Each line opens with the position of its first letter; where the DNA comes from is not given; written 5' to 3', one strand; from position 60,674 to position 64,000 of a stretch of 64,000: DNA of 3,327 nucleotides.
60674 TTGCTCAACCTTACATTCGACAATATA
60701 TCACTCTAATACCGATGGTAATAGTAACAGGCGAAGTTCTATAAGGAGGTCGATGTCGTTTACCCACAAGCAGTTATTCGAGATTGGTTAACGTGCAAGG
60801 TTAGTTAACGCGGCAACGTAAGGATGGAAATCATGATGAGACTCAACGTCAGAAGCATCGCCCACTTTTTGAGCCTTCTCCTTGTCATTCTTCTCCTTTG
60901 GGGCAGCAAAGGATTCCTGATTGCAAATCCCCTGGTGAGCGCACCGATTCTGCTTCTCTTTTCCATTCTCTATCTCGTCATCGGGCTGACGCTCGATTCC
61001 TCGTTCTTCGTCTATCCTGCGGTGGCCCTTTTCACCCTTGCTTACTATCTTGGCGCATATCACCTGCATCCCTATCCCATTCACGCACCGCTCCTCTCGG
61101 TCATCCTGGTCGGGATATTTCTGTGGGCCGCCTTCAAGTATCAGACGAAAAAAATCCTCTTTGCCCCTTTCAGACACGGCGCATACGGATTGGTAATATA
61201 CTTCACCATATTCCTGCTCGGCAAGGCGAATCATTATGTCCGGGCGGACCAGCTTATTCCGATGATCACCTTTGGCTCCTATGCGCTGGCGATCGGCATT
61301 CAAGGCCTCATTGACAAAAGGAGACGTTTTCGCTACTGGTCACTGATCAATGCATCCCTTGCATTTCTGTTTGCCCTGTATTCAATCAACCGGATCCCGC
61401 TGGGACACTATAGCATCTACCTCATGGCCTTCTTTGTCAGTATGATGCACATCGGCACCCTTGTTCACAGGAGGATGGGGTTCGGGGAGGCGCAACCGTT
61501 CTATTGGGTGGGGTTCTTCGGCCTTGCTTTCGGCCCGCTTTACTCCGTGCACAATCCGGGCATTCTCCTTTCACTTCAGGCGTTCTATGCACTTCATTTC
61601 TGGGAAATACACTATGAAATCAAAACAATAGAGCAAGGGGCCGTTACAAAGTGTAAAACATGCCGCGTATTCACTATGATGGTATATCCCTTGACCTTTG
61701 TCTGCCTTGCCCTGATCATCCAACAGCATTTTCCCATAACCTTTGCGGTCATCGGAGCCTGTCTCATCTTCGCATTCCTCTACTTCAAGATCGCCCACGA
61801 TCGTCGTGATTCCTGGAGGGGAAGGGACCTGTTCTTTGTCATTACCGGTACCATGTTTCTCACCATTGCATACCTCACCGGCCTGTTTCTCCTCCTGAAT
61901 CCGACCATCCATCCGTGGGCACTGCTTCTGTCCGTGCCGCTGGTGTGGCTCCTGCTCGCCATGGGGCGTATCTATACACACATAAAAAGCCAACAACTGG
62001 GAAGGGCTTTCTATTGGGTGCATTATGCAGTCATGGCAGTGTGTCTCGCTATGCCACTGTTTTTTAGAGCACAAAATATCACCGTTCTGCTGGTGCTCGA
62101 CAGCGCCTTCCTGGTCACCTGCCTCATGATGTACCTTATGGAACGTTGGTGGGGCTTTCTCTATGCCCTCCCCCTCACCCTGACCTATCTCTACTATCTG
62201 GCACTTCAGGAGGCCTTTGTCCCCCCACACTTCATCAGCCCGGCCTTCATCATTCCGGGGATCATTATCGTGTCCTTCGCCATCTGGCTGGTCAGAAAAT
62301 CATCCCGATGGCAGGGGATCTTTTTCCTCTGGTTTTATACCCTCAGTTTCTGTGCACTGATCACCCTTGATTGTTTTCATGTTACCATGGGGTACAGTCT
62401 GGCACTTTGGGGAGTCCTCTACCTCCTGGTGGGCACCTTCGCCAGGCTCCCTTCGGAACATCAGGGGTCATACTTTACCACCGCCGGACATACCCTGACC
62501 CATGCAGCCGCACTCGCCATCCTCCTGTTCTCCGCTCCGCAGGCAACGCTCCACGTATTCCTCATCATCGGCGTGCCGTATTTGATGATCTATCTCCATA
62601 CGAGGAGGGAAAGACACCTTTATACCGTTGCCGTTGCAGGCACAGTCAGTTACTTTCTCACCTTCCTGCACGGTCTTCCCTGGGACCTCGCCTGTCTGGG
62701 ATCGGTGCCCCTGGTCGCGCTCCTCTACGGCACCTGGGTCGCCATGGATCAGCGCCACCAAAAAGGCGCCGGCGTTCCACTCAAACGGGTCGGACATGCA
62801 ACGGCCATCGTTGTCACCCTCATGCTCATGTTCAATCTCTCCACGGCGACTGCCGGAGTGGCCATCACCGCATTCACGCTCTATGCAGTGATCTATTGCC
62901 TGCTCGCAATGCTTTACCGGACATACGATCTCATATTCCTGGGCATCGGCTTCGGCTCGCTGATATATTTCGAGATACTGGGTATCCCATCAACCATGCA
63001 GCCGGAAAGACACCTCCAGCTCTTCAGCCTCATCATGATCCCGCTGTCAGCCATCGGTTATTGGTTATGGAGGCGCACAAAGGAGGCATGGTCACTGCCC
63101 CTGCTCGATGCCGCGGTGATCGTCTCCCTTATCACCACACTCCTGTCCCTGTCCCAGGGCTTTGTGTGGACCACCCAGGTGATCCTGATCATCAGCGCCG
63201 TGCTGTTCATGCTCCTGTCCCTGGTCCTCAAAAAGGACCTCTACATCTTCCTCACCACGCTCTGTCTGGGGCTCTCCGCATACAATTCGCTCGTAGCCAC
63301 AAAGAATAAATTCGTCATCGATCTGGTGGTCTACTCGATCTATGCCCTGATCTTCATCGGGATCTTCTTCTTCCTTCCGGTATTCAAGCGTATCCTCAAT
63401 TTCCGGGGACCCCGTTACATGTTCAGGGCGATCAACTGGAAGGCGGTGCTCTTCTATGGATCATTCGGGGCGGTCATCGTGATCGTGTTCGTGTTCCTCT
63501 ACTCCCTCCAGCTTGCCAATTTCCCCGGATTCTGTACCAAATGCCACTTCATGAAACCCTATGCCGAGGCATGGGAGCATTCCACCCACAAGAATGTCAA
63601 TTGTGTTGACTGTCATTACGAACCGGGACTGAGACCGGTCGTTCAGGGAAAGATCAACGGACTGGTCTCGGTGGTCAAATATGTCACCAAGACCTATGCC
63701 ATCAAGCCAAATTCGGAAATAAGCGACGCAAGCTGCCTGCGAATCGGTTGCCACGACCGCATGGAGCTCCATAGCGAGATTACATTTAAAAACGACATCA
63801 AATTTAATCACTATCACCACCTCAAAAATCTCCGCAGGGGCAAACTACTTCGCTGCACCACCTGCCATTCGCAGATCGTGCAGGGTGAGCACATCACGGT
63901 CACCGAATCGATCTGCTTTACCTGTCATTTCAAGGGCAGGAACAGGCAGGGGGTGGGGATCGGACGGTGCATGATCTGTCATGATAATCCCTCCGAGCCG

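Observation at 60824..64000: Very large polytopic membrane protein fused to a NapC/NirT-type multiheme cytochrome, missing from the ORF track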

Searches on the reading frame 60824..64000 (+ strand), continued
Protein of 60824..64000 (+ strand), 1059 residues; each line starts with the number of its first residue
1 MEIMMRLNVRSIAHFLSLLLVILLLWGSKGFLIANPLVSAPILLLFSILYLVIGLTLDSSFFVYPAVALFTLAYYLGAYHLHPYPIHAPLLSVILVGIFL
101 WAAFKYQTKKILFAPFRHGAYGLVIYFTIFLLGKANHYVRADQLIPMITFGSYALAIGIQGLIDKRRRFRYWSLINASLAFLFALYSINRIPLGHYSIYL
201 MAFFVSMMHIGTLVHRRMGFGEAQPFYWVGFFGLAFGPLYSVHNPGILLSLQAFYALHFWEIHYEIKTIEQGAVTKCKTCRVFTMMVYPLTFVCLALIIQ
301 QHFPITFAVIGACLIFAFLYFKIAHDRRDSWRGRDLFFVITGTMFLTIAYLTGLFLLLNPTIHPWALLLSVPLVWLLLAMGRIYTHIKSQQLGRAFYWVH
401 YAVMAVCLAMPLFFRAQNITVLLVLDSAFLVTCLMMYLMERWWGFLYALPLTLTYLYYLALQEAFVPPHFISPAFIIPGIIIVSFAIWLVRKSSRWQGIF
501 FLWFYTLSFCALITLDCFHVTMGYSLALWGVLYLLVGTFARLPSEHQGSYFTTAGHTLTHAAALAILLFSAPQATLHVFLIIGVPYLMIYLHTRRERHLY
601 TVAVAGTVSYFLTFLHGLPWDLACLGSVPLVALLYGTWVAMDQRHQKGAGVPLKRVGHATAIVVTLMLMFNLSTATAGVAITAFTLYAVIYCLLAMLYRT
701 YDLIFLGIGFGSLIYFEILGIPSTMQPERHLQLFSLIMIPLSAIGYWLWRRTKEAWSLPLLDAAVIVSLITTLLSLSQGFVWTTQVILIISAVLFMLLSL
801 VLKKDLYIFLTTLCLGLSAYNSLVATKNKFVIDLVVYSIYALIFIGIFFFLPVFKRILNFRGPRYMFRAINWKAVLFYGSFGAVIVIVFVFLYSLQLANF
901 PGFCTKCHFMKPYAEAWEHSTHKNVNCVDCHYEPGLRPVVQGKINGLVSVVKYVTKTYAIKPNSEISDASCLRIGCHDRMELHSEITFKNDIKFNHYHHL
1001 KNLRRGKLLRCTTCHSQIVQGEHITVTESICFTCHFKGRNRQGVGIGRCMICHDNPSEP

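Call 107: find_encoding_contigs(protein=P0057, flank=8000, max_places=2)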
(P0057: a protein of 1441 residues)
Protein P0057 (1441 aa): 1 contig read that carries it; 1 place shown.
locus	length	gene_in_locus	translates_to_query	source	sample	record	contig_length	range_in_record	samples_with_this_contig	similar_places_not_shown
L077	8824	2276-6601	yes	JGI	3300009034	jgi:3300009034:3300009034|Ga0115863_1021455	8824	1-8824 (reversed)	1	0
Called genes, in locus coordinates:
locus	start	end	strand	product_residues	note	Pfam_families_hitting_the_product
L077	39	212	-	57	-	-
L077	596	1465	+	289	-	PF00672:HAMP, PF00512:HisKA, PF02518:HATPase_c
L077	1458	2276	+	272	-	PF00072:Response_reg, PF01597:GCV_H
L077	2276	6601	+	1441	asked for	PF14522:Cytochrome_C7 (faint), PF14537:Cytochrom_c3_2 (faint), PF02085:Cytochrom_CIII (weak)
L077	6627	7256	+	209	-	PF13183:Fer4_8, PF13237:Fer4_10 (faint), PF13187:Fer4_9, PF13534:Fer4_17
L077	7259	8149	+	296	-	PF02754:CCG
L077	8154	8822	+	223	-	?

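Call 108: search_protein_families(library=pfam, proteins=[L075:11662-13539:+, L075:7767-7931:+, L072:475-891:+, L073:2874-5216:+], max_evalue=0.001)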
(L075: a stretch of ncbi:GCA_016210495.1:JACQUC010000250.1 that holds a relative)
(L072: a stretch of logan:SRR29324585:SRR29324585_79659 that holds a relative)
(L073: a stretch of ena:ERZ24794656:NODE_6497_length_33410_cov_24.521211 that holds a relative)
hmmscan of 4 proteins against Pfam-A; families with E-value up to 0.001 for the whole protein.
L075:11662-13539:+ (625 aa): 23 families
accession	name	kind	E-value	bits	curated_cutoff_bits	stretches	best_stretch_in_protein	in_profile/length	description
PF07992.20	Pyr_redox_2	-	3.7e-35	122.2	26.1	1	151-446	2-291/291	Pyridine nucleotide-disulphide oxidoreductase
PF14691.11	Fer4_20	-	7.9e-20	71.2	25.8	1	40-117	30-110/113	Dihydroprymidine dehydrogenase domain II, 4Fe-4S cluster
PF13738.12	Pyr_redox_3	-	2e-13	50.7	30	0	238-322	127-206/305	Pyridine nucleotide-disulphide oxidoreductase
PF00037.32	Fer4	-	2.8e-12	46.3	21.1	2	593-614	2-23/24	4Fe-4S binding domain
PF00070.33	Pyr_redox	-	1.1e-11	45.6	22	2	282-350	1-72/82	Pyridine nucleotide-disulphide oxidoreductase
PF13450.12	NAD_binding_8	-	5.4e-11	43.1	21.9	1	154-188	1-35/68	NAD(P)-binding Rossmann-like domain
PF12838.12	Fer4_7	-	1.2e-09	38.9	27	1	533-613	1-52/52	4Fe-4S dicluster domain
PF01266.30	DAO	-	1.6e-09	38.2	27.9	1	151-185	1-35/353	FAD dependent oxidoreductase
PF12831.13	FAD_oxidored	-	6.4e-08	32.7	27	1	152-188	2-38/416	FAD dependent oxidoreductase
PF13237.11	Fer4_10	-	9.4e-08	32.3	25.5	2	528-560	3-22/53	4Fe-4S dicluster domain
PF12797.12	Fer4_2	-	9.7e-08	31.9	24.5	2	526-546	2-22/22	4Fe-4S binding domain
PF00890.30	FAD_binding_2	-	1.3e-07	31.7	20.4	1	152-183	2-33/414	FAD binding domain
PF13183.11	Fer4_8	-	2e-07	31.9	27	1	530-611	1-66/68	4Fe-4S dicluster domain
PF01262.27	AlaDh_PNT_C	-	2.2e-06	27.7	23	0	277-305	24-53/214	Alanine dehydrogenase/PNT, C-terminal domain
PF13187.11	Fer4_9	-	3.7e-06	27.3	27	1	533-614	1-52/52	4Fe-4S dicluster domain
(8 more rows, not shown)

L075:7767-7931:+ (54 aa): 1 family
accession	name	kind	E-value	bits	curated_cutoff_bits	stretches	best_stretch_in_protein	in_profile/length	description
PF25137.1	ADH_Fe_C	-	0.00021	21.5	27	1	7-48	68-109/194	Fe-containing alcohol dehydrogenase family, C-terminal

L072:475-891:+ (138 aa): 1 family
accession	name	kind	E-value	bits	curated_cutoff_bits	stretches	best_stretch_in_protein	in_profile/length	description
PF02082.26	Rrf2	-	1.2e-30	106.8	30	1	3-132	1-131/132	Iron-dependent Transcriptional regulator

L073:2874-5216:+ (780 aa): 0 families

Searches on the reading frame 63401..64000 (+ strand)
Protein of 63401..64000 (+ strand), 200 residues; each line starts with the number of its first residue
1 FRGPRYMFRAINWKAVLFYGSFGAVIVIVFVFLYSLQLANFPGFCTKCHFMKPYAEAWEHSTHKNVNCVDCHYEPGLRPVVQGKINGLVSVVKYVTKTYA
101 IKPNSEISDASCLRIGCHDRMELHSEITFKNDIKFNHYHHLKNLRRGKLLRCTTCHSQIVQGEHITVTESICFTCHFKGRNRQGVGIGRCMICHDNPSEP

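Call 118: search_solved_structures(query=A7, max_evalue=0.1, show_alignments=2)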
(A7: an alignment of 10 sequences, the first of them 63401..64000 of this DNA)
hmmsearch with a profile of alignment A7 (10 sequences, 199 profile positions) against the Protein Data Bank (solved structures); distinct sequences matched with E-value up to 0.1: 3.
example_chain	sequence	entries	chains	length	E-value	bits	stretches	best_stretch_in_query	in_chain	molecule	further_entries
2j7a_C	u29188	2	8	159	6.7e-10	42.1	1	16-76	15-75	CYTOCHROME C QUINOL DEHYDROGENASE NRFH | NAPC/NIRT CYTOCHROME C FAMILY PROTEIN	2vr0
1wad_A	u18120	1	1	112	0.00024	24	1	56-87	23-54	CYTOCHROME C3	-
1qn0_A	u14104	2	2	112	0.00034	23.5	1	56-87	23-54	CYTOCHROME C3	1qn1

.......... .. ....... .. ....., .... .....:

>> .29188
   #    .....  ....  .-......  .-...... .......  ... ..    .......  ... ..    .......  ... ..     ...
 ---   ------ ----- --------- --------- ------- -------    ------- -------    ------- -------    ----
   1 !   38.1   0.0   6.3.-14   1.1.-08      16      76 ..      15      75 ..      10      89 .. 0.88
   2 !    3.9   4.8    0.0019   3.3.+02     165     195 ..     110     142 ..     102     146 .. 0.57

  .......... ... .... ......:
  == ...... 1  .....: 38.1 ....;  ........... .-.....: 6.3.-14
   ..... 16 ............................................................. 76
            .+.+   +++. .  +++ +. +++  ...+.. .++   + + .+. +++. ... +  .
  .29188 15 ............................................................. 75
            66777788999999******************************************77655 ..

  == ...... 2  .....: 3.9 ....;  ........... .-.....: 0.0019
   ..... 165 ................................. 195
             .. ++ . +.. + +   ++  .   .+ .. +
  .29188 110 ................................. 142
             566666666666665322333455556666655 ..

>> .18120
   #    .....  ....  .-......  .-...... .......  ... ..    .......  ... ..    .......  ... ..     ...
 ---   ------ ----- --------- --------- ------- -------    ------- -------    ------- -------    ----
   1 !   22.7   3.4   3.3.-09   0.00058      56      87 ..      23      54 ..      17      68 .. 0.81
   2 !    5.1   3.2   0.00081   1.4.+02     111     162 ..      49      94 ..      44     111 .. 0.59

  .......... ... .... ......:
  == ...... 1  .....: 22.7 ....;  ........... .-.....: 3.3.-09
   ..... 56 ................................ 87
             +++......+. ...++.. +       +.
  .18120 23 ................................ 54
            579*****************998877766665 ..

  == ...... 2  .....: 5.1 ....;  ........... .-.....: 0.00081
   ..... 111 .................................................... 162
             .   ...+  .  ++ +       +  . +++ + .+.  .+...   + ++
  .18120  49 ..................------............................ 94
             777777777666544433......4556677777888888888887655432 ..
